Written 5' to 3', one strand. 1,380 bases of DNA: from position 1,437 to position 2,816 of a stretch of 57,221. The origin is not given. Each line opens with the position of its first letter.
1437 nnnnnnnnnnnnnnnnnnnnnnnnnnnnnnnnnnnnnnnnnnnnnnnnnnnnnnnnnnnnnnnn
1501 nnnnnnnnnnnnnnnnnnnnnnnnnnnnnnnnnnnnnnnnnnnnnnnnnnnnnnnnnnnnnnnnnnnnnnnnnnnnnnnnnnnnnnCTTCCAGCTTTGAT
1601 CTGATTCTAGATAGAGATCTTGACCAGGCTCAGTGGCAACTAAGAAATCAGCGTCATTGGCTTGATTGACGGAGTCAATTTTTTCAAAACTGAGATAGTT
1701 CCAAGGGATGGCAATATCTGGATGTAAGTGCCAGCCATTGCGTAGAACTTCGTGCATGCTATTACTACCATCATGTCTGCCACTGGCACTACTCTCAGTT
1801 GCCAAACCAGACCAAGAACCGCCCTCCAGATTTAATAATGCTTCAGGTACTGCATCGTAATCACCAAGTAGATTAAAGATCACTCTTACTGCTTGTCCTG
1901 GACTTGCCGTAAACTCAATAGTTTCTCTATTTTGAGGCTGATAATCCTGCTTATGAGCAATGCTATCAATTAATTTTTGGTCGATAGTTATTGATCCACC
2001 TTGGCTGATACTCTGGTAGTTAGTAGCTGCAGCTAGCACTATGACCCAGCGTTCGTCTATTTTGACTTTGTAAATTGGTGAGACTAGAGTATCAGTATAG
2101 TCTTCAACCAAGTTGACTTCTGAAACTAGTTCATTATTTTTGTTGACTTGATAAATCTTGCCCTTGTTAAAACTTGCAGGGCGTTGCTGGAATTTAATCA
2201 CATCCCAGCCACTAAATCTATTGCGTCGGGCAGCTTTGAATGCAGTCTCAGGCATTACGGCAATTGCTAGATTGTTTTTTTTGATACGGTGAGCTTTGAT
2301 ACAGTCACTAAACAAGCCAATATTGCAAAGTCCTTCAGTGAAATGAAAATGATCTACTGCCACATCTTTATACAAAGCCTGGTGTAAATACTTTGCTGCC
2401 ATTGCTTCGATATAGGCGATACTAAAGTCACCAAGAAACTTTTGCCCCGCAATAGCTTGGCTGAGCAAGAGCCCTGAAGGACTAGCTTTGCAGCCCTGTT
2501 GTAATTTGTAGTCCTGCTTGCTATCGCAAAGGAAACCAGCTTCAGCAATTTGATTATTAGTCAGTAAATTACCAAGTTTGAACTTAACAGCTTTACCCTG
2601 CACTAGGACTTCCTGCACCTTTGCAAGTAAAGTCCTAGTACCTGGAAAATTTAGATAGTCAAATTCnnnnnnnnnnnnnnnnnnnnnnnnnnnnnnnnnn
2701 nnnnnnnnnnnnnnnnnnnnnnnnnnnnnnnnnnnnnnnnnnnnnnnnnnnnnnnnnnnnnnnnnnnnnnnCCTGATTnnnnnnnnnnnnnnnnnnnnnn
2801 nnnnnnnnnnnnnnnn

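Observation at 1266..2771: Orphan 501-aa cytoplasmic protein translationally coupled to the RiPP maturation genes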

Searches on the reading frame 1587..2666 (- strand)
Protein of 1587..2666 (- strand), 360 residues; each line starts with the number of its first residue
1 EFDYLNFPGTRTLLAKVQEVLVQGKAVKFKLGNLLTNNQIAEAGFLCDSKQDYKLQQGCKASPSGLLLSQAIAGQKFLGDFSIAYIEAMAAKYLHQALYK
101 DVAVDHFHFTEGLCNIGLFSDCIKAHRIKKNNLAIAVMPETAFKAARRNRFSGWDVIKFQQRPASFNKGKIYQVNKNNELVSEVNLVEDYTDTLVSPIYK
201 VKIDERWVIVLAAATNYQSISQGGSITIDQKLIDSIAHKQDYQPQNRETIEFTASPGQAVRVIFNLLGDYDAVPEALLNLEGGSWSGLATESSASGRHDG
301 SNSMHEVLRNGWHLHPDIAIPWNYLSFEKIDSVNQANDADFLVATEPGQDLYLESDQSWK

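Call 55: predict_structure(alignment_id=A2)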
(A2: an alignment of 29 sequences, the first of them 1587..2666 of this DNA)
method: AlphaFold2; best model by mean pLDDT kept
length: 360 residues; sequences in the alignment: 29
mean_pLDDT: 86.1   pTM: 0.87
mean pLDDT of the five models: 86.1, 84.8, 84.1, 83.8, 83.4
residues with pLDDT >= 90: 181; 70-90: 145; 50-70: 18; < 50: 16
segments of 3 or more residues with pLDDT < 50: 288-301
pLDDT, mean of each block of 10 residues (from residue 1): 89 98 97 86 72 84 72 73 86 92 89 80 88 92 90 91 92 93 93 92 92 91 93 92 91 97 95 91 62 37 83 91 83 88 88 74
secondary structure, 60 per line:
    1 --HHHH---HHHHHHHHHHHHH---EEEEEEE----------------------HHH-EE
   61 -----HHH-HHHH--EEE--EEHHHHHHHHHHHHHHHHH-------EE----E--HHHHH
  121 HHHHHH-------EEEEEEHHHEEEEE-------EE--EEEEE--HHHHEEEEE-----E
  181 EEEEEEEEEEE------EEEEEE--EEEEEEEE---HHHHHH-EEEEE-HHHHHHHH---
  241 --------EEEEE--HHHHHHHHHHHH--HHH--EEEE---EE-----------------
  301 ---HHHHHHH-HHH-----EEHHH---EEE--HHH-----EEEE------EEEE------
elements in order: H3-6 H10-22 E26-32 H70-73 E76-78 H83-99 H116-126 E134-139 E143-147 E159-163 H166-169 E170-174 E180-191 E198-203 E206-213 H217-222 E224-228 H230-237 E249-253 H256-267 E275-278 H304-310 E328-330 E341-344 E351-354

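Call 58: fold_search(model_id=the predicted structure, library=pdb)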
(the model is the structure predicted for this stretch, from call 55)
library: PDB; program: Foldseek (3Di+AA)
matches with E <= 10: 155; with E <= 0.001: 0
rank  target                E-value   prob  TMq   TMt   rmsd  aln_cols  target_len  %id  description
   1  4cmr_A                4.2e-02  0.44  0.17  0.11  13.9       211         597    8  The crystal structure of novel exo-type maltose-forming amylase(Py04_0872) from Pyrococcus sp. ST04 (released 2014-10-22)
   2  4cmr_B                8.6e-02  0.35  0.18  0.12  13.6       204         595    9  The crystal structure of novel exo-type maltose-forming amylase(Py04_0872) from Pyrococcus sp. ST04 (released 2014-10-22)
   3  8ias_B                1.7e-01  0.07  0.15  0.13  17.8       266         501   14  Crystal structure of Streptococcus pneumoniae pyruvate kinase (released 2023-06-14)
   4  1q8j_B                3.3e-01  0.08  0.17  0.13  14.6       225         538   11  Cobalamin-dependent methionine synthase (1-566) from Thermotoga maritima (Cd2+, Hcy, methyltetrahydrofolate complex) (released 2004-03-23)
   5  1q8a_B                4.2e-01  0.23  0.12  0.08   4.1        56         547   20  Cobalamin-dependent methionine synthase (1-566) from Thermotoga maritima (Cd2+:L-Hcy complex, Se-Met) (released 2004-03-23)
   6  1q7m_B                5.3e-01  0.18  0.12  0.08   4.6        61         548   18  Cobalamin-dependent methionine synthase (MetH) from Thermotoga maritima (Oxidized, Monoclinic) (released 2004-03-23)
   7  1q7m_A                7.5e-01  0.13  0.12  0.09  12.9        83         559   18  Cobalamin-dependent methionine synthase (MetH) from Thermotoga maritima (Oxidized, Monoclinic) (released 2004-03-23)
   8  4wxe                  8.4e-01  0.04  0.12  0.14  16.3       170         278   12  CRYSTAL STRUCTURE OF A LACI REGULATOR FROM LACTOBACILLUS CASEI (LSEI_2103, TARGET EFI-512911) WITH BOUND TRIS (released 2014-11-26)
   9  3bof_B                9.0e-01  0.15  0.13  0.09   5.5        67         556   19  Cobalamin-dependent methionine synthase (1-566) from Thermotoga maritima complexed with Zn2+ and Homocysteine (released 2008-03-11)
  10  1q7q_B                9.0e-01  0.05  0.17  0.13  14.4       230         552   12  Cobalamin-dependent methionine synthase (1-566) from T. maritima (Oxidized, Orthorhombic) (released 2004-03-23)
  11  1k1x_A                9.5e-01  0.12  0.19  0.12  13.3       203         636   10  Crystal structure of 4-alpha-glucanotransferase from thermococcus litoralis (released 2003-06-17)
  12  1q85_B                9.5e-01  0.04  0.16  0.12  15.0       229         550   12  Cobalamin-dependent methionine synthase (1-566) from Thermotoga maritima (Cd2+ complex, Se-Met) (released 2004-03-23)
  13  4rk4                  1.0e+00  0.04  0.12  0.15  16.4       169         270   12  Crystal structure of LacI family transcriptional regulator from Lactobacillus casei, Target EFI-512911, with bound gluco (released 2014-11-19)
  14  5f96_G                1.1e+00  0.01  0.06  0.06  21.6       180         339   12  Crystal structure of broadly neutralizing VH1-46 germline-derived CD4-binding site-directed antibody CH235.12 in compl (released 2016-03-09)
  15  4dws_B                1.2e+00  0.01  0.11  0.08  18.2       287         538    9  Crystal Structure of a chitinase from the Yersinia entomophaga toxin complex (released 2013-02-27)
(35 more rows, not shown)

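Call 87: search_protein_families(library=ncbifam, alignment_id=A2, max_evalue=10)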
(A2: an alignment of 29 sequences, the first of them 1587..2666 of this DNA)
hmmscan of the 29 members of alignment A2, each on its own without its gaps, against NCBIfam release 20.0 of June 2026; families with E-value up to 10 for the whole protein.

A. member 1, window:1587-2666:- (360 aa): 0 families

B. families by the number of members that match (of 29 scanned): 14 families
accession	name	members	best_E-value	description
TIGR03037.1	anthran_nbaC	4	0.02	3-hydroxyanthranilate 3,4-dioxygenase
NF007835.0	PRK10547.1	1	0.0049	chemotaxis protein CheA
NF004562.0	PRK05901.1-4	1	0.0065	RNA polymerase sigma factor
TIGR03792.1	TIGR03792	1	0.014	TIGR03792 family protein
NF050018.1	StrsTransRegOxyRFcella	1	0.026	oxidative stress transcriptional regulator OxyR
NF007853.0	PRK10562.1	1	0.036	N-acetyltransferase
NF010673.0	PRK14070.1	1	0.054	exodeoxyribonuclease VII small subunit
NF002854.0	PRK03147.1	1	0.06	thiol-disulfide oxidoreductase ResA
TIGR00414.1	serS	1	0.067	serine--tRNA ligase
NF053689.1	BamJ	1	0.095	BamJ family beta-barrel-assembly machinery protein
NF006203.0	PRK08327.1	1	0.1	thiamine pyrophosphate-requiring protein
NF011185.0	PRK14591.1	1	0.13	16S rRNA-processing protein RimM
NF006229.0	PRK08361.1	1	0.15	aspartate aminotransferase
NF038384.1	zinc_YnfU_fam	1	0.34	YnfU family zinc-binding protein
